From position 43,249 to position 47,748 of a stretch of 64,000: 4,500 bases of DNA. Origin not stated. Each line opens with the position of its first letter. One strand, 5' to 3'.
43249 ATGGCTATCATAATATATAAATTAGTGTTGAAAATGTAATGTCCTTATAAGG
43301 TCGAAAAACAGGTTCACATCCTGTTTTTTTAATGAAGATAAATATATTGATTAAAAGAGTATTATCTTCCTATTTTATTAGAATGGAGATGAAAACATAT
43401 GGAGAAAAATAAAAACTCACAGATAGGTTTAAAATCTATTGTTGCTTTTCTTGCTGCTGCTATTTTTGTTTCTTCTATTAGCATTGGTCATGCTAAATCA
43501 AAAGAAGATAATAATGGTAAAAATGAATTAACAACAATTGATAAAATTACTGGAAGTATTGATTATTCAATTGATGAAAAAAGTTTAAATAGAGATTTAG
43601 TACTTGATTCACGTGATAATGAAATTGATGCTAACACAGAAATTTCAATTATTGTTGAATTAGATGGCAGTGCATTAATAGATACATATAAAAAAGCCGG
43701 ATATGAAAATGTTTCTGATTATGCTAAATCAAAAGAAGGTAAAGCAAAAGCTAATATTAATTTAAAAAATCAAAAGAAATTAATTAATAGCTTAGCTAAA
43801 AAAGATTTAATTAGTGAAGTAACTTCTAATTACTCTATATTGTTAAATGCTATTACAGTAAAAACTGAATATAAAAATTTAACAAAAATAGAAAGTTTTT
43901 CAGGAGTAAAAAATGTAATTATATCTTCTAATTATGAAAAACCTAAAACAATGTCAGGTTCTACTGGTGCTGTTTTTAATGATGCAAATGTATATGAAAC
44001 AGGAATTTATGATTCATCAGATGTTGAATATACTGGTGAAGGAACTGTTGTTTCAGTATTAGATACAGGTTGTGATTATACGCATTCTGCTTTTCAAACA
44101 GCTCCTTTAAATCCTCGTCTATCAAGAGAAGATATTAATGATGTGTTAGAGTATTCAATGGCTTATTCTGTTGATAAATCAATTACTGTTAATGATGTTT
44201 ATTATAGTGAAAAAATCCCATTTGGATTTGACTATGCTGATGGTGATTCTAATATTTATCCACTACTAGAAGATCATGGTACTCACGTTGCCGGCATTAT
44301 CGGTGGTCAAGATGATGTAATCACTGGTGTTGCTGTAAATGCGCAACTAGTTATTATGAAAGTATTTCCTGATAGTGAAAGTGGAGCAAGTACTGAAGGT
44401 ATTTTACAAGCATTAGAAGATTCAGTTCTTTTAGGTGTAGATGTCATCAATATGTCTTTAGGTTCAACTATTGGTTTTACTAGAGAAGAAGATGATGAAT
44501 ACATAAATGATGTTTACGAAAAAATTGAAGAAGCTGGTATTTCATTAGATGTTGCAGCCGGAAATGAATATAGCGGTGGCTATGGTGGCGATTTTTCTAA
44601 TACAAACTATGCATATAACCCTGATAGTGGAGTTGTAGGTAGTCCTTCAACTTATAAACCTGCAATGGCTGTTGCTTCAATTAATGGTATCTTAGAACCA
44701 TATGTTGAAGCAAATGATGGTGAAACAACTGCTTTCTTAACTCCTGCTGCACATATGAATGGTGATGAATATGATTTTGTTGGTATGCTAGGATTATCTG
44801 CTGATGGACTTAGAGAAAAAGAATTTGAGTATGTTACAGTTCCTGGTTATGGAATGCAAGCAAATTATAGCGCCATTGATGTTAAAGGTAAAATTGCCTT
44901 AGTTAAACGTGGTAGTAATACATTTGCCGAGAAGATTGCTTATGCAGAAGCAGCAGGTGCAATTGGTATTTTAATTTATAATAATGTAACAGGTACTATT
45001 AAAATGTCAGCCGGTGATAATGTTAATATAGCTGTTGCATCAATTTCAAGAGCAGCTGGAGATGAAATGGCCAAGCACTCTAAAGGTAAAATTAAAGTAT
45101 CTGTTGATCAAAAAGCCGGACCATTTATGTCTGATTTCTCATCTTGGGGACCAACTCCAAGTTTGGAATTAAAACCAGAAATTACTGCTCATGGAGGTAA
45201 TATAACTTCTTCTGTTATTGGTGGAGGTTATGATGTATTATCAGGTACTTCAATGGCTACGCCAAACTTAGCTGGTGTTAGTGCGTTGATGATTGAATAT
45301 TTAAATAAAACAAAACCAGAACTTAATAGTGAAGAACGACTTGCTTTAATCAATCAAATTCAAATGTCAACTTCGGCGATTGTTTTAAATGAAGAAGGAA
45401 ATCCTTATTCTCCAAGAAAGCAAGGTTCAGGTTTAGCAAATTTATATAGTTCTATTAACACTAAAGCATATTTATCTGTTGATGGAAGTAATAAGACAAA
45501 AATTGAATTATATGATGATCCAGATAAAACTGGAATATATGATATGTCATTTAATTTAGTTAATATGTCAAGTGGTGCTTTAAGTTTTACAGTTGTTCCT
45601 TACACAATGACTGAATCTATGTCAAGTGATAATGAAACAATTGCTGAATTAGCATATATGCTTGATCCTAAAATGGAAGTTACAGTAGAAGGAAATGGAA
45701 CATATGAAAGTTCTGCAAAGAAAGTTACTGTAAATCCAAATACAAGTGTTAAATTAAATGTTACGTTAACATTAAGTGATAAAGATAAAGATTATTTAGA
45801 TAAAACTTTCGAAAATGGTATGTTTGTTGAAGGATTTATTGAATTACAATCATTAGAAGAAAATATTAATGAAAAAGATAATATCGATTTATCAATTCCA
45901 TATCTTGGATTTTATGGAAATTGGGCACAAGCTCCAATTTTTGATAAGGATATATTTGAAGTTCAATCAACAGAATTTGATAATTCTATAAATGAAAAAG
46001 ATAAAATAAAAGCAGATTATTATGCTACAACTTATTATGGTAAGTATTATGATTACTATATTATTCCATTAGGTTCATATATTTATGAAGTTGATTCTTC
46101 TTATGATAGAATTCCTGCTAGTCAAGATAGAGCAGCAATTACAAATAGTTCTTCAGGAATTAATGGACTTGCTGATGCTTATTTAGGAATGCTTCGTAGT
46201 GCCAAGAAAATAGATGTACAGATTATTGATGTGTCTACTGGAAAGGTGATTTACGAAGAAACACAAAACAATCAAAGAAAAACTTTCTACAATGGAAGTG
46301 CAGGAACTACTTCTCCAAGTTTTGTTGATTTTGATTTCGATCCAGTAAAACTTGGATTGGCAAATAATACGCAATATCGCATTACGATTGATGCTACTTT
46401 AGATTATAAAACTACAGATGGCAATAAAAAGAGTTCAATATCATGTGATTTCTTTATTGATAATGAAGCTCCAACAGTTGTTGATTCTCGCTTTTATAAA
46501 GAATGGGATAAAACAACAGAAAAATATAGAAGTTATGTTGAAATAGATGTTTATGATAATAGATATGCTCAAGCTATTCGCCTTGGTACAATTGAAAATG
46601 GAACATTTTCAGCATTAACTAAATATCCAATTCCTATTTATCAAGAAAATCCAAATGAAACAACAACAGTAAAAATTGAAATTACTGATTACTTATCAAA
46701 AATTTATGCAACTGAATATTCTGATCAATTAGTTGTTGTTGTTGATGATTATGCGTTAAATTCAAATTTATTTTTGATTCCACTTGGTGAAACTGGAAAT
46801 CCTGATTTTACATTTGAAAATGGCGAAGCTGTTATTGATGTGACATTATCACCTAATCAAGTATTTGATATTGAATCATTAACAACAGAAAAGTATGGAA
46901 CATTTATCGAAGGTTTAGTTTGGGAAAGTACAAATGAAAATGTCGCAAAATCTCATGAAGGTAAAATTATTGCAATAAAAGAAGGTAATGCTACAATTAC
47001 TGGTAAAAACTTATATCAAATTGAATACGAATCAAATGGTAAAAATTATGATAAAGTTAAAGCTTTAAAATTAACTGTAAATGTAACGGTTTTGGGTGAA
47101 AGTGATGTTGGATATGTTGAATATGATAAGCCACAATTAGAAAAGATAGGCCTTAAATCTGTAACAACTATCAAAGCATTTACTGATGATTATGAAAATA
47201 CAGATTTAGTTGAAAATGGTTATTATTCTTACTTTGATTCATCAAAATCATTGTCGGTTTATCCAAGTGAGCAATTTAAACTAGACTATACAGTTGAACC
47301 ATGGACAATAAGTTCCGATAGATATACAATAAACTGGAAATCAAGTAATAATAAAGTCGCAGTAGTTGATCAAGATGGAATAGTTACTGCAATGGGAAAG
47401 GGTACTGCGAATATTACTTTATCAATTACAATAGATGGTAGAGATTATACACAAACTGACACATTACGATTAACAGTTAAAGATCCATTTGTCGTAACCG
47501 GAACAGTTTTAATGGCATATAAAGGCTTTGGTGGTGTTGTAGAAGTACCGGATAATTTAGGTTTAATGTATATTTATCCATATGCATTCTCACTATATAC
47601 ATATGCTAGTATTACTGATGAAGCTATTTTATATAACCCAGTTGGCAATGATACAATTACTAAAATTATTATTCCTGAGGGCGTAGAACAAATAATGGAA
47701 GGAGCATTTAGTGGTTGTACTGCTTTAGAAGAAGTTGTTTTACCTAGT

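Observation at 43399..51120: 2573-aa surface protein fusing an S8 subtilase (with PA domain) to a long BspA-type leucine-rich-repeat array and a C-terminal membrane anchor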

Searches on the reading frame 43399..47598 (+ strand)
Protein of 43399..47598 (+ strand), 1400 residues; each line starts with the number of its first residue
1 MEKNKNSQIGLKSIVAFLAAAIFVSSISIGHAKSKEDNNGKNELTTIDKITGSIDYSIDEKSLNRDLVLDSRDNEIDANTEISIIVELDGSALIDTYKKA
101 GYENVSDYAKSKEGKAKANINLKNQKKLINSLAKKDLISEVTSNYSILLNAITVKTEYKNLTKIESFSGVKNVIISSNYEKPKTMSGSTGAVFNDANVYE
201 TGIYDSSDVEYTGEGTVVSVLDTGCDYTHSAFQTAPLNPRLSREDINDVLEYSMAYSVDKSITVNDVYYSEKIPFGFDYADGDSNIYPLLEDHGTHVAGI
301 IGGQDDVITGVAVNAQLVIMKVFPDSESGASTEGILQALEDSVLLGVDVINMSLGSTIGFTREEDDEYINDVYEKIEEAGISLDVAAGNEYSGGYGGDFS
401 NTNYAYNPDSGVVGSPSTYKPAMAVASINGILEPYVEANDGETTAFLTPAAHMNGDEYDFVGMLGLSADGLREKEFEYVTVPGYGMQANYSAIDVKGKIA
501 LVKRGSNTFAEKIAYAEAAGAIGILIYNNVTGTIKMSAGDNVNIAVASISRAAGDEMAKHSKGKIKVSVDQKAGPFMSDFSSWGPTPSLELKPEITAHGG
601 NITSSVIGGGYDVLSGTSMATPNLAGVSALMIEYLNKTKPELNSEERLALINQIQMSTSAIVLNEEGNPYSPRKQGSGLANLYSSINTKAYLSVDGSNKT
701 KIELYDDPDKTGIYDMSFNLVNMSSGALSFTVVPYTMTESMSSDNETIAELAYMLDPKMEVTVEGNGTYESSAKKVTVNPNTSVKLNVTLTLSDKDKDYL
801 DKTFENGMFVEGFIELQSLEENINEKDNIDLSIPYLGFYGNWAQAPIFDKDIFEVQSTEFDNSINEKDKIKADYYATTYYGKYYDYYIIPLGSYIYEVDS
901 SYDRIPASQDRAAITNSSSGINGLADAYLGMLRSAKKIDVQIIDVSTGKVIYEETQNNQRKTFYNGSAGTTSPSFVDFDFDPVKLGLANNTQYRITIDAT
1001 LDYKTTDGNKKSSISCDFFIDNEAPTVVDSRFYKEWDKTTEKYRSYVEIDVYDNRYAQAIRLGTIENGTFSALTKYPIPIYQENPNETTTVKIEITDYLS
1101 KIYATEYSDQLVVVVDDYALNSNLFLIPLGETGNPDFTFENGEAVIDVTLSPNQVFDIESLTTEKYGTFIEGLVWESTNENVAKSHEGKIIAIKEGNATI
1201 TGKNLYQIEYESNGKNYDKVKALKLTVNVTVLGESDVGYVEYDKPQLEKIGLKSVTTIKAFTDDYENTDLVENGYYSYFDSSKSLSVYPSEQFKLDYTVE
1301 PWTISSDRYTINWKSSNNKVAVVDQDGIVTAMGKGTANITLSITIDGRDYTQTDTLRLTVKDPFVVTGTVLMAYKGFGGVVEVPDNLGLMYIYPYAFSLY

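Call 16: search_solved_structures(query=window:43399-47598:+, max_evalue=0.001)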
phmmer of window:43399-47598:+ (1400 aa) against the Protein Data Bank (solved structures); distinct sequences matched with E-value up to 0.001: 113 (the best 60 are shown).
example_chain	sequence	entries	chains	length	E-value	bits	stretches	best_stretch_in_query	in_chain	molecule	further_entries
7edd_A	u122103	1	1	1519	6.5e-72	245.8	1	208-875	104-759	C5a peptidase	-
5xya_A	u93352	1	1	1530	1.2e-66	228.4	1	290-875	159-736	Chemokine protease C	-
5xyr_A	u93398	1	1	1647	1.7e-66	227.9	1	290-875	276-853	Chemokine protease C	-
6vjb_A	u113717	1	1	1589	7.1e-65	222.5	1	290-875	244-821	Putative cell envelope proteinase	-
5xxz_A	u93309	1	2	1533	1e-64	221.9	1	290-875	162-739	Chemokine protease C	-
31mr_B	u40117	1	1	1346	8.9e-64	218.9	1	290-875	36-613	Cell envelope proteinase A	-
3eif_A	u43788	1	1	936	1e-56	195.5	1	212-869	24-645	C5a peptidase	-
7yzx_A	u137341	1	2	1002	1.2e-56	195.3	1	211-869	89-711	C5a peptidase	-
7bj3_A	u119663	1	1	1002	3e-56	193.9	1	211-869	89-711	C5a peptidase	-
8bty_A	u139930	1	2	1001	2.7e-55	190.8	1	211-871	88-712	C5a peptidase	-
1xf1_A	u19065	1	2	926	3.9e-55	190.2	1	212-871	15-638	C5a peptidase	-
8jmw_A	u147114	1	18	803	4.7e-32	113.8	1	291-731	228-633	S8 family serine peptidase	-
4i0w_B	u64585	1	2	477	3.7e-15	57.8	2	210-395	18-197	Protease CspB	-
4h6w_A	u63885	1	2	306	8.2e-14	53.3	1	281-390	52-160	N-terminal cyanobactin protease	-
1s2n_A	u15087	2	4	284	4.2e-13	51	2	255-417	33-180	extracellular subtilisin-like serine proteinase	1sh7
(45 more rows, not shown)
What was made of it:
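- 45538..45906 (+): fn3_5 domain (residues 714-836), as found in C5a peptidase and SpyCEP. PDB sequence matches extend to residue 875 (call 16).
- Closest known: Streptococcal C5a peptidase. Same: They are the best solved sequence matches over the catalytic, PA and Fn3 regions (E down to 6.5e-72; call 16).
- Residues 208-875 match solved C5a peptidases and SpyCEP at E 6.5e-72 to 1e-55 (call 16). The best solved matches are C5a peptidases and SpyCEP (call 16).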

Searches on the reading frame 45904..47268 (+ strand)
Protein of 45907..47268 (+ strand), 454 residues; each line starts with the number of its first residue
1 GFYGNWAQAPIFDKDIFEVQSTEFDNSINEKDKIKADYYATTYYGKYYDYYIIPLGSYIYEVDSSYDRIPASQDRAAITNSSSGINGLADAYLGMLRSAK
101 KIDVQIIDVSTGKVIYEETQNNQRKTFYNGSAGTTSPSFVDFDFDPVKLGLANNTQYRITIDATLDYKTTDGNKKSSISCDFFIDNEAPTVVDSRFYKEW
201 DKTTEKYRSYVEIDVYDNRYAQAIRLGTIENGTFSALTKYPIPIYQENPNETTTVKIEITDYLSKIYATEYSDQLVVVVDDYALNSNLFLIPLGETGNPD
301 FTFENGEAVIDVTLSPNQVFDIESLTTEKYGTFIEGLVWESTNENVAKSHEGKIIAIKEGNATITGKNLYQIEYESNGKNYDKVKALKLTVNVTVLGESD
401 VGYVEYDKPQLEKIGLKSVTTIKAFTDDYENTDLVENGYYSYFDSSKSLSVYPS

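Call 19: search_protein_families(library=pfam, proteins=[window:45907-47268:+], max_evalue=1)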
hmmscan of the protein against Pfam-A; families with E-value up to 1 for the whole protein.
window:45907-47268:+ (454 aa): 1 family
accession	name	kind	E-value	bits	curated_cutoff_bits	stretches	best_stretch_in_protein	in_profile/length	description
PF06585.17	JHBP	-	0.0034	17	29.2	1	260-318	100-155/239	Haemolymph juvenile hormone binding protein (JHBP)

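Call 42: predict_structure(alignment_id=A2)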
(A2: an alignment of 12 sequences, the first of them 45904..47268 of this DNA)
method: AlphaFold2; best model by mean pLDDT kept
length: 455 residues; sequences in the alignment: 12
mean_pLDDT: 63.9   pTM: 0.52
mean pLDDT of the five models: 63.9, 62.7, 62.7, 61.1, 60.1
residues with pLDDT >= 90: 27; 70-90: 185; 50-70: 99; < 50: 144
segments of 3 or more residues with pLDDT < 50: 1-53, 168-174, 297-308, 328-333, 379-385, 399-455
pLDDT, mean of each block of 10 residues (from residue 1): 35 34 39 35 33 48 65 72 71 58 86 91 69 62 76 88 65 58 86 81 75 89 87 81 86 91 78 79 85 54 39 73 59 56 82 76 76 55 55 67 39 42 40 35 40 39
secondary structure, 60 per line:
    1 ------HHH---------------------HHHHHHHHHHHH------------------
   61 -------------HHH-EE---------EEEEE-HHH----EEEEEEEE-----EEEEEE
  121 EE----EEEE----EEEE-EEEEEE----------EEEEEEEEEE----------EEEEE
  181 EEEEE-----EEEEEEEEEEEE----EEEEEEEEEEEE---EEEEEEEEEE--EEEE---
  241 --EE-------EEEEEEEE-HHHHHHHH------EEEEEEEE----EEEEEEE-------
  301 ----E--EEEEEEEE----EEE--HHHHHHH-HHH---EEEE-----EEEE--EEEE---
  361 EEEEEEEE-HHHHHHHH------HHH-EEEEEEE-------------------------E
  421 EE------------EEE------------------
elements in order: H31-42 E89-93 E102-109 E115-122 E127-130 E135-138 E140-145 E156-165 E176-185 E191-202 E207-218 E222-231 E234-237 E252-259 H261-268 E275-282 E287-293 E308-315 E320-322 H325-331 E339-342 E348-351 E354-357 E361-368 H370-377 E388-394 E420-422 E435-437
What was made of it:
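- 45907..47421 (+): Family-specific stalk of Ig-like beta-sandwich domains (837-1282) plus Big_2 (1283-1341). The AlphaFold2 model shows beta-sandwiches (mean pLDDT 64; call 42).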

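Call 45: fold_search(model_id=the predicted structure, library=pdb)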
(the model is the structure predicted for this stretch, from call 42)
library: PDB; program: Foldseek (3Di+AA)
matches with E <= 10: 1507; with E <= 0.001: 26
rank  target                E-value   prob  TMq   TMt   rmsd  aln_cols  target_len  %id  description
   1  6ru5_A                9.0e-06  0.99  0.18  0.15  26.4       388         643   13  human complement C3 in complex with the hC3Nb1 nanobody (released 2019-08-21)
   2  6fqa_C                1.4e-05  1.00  0.18  0.29  13.8       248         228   13  Crystal structure of the CsuC-CsuA/B chaperone-subunit preassembly complex of the archaic chaperone-usher Csu pili of  (released 2018-09-26)
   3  5oj2_A                5.8e-05  0.99  0.19  0.14  18.6       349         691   12  Crystal structure of the chicken MDGA1 ectodomain (released 2017-08-23)
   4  7qiv_A                7.3e-05  0.97  0.18  0.15  24.7       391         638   13  Structure of human C3b in complex with the EWE nanobody (released 2022-02-16)
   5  5irb_A                8.6e-05  0.98  0.18  0.24  16.0       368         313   12  Structural insight into host cell surface retention of a 1.5-MDa bacterial ice-binding adhesin (released 2017-07-19)
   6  8cml_E                8.6e-05  0.96  0.18  0.14  27.1       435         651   10  Cryo-EM structure of complement C5 in complex with nanobodies UNbC5-1 and UNbC5-2 (released 2023-09-27)
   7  3q2w_A                1.1e-04  0.66  0.13  0.11  26.9       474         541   14  Crystal structure of mouse N-cadherin ectodomain (released 2011-02-23)
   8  5irb_B                1.8e-04  0.97  0.19  0.24  15.2       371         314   12  Structural insight into host cell surface retention of a 1.5-MDa bacterial ice-binding adhesin (released 2017-07-19)
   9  7uwm_F                2.0e-04  0.99  0.14  0.22  15.2       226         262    8  Structure of the IL-17A-IL-17RA binary complex (released 2022-07-27)
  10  8opr_A                2.2e-04  0.69  0.14  0.10  29.5       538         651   10  Structure of the EA1 surface layer of Bacillus anthracis (released 2023-11-08)
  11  5f89_B                2.3e-04  0.98  0.17  0.28  12.6       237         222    9  Structure of the Unliganded Fab from HIV-1 Neutralising Antibody CAP248-2B that Binds to the gp120 C-terminus - gp41 I (released 2016-12-21)
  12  1qpp_B                2.9e-04  0.99  0.16  0.29  11.3       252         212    9  CRYSTAL STRUCTURES OF SELF CAPPING PAPD CHAPERONE HOMODIMERS (released 1999-07-07)
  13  5f89_L                2.9e-04  0.96  0.16  0.26  12.8       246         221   10  Structure of the Unliganded Fab from HIV-1 Neutralising Antibody CAP248-2B that Binds to the gp120 C-terminus - gp41 I (released 2016-12-21)
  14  3bwu_C                3.8e-04  0.99  0.17  0.32  11.5       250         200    7  Crystal structure of the ternary complex of FimD (N-Terminal Domain, FimDN) with FimC and the N-terminally truncated p (released 2008-03-04)
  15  3dpa                  3.8e-04  0.99  0.17  0.30  11.6       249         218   12  CRYSTAL STRUCTURE OF CHAPERONE PROTEIN PAPD REVEALS AN IMMUNOGLOBULIN FOLD (released 1991-10-15)
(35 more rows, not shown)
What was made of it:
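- Checked: The '~800 aa beta-rich spacer' is fn3_5 plus Ig-like beta-sandwiches plus Big_2 (calls 42, 45).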

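Call 50: search_protein_representatives(alignment_id=A2)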
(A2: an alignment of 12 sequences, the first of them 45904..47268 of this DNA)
Query: 12 sequences, 446 profile positions. Proteins with E-value up to 0.001 (for the whole library): 24079; up to 1e-10: 6608; up to 1e-30: 656. The best 150 are listed.
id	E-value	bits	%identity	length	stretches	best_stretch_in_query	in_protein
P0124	3.6e-190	649.1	-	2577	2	1-446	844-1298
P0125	9.6e-181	618.0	-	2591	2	1-446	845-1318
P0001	8.4e-177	605.0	-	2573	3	1-446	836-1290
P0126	8.8e-174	595.1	-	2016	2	1-446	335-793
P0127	3.9e-170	583.1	-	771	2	1-446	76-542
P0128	6.2e-169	579.1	-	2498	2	1-446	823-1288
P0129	2.3e-167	573.9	-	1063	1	1-406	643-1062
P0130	3.1e-165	566.9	-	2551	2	1-446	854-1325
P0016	1.5e-163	561.4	-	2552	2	1-446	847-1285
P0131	1.0e-160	552.0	-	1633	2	1-446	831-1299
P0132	3.0e-156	537.3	-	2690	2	1-446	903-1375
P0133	8.5e-153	525.9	-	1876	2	1-446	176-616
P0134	1.6e-150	518.4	-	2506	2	1-446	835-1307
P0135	7.1e-150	516.3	-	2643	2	1-437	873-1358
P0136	8.0e-148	509.5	-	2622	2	1-446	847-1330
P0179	1.2e-79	284.8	-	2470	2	1-388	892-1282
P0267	4.4e-60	220.3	-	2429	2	1-389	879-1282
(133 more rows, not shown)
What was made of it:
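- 45907..47421 (+): Most full-length proteins among the best 150 carry the stretch from about residue 800-960 (call 50).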
